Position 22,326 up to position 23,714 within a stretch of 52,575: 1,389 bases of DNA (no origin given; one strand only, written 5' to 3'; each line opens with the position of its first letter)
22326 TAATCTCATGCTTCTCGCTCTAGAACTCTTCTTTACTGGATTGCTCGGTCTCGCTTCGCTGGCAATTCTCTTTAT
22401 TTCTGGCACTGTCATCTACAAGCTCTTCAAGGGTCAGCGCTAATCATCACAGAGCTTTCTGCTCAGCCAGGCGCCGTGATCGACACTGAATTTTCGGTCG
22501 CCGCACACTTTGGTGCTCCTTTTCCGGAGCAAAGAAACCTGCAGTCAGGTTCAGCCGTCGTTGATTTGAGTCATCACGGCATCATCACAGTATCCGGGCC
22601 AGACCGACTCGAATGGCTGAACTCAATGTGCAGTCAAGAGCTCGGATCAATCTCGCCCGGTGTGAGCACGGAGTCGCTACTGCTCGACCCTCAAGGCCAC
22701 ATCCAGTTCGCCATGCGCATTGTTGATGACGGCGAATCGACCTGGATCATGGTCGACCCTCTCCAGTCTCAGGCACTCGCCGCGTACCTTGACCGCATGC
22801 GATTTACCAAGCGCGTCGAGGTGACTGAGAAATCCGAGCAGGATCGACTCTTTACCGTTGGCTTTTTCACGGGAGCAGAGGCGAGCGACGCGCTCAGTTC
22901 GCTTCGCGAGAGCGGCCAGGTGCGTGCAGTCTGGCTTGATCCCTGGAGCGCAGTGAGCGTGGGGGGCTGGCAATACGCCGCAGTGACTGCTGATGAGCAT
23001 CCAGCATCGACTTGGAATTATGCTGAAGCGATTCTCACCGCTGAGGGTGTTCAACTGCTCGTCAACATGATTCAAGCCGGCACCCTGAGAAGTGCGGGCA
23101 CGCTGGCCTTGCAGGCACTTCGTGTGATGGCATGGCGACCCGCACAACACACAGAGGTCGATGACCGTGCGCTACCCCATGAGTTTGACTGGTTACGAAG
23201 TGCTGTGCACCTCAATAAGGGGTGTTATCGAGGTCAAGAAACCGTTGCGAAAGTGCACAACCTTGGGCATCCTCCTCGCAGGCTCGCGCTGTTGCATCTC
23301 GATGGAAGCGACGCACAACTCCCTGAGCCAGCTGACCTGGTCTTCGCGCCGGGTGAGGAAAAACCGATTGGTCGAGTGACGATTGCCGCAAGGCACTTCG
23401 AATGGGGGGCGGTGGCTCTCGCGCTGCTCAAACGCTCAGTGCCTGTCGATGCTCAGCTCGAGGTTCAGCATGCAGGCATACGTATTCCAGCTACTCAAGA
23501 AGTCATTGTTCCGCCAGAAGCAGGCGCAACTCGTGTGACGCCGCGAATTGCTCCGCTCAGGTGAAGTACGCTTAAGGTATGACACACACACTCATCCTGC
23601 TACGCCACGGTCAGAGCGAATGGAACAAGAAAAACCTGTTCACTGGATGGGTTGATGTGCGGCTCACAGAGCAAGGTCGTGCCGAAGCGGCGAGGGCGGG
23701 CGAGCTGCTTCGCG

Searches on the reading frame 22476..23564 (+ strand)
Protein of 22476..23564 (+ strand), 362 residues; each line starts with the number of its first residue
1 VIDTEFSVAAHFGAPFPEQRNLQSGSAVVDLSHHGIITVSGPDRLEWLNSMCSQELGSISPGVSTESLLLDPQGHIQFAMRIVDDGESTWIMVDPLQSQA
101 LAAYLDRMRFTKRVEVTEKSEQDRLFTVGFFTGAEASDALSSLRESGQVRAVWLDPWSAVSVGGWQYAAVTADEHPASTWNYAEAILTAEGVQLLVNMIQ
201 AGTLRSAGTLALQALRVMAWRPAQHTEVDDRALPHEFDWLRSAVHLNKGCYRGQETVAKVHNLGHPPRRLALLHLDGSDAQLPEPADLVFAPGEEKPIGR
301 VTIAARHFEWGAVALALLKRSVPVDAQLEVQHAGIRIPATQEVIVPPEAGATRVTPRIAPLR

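Call 66: search_protein_families(library=pfam, proteins=[window:22476-23564:+], max_evalue=0.00001)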
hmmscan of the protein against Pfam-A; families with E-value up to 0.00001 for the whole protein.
window:22476-23564:+ (362 aa): 1 family
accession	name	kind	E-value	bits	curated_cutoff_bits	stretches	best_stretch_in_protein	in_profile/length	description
PF01571.26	GCV_T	-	1.9e-16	60.5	25.6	1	11-237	23-250/255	Aminomethyltransferase folate-binding domain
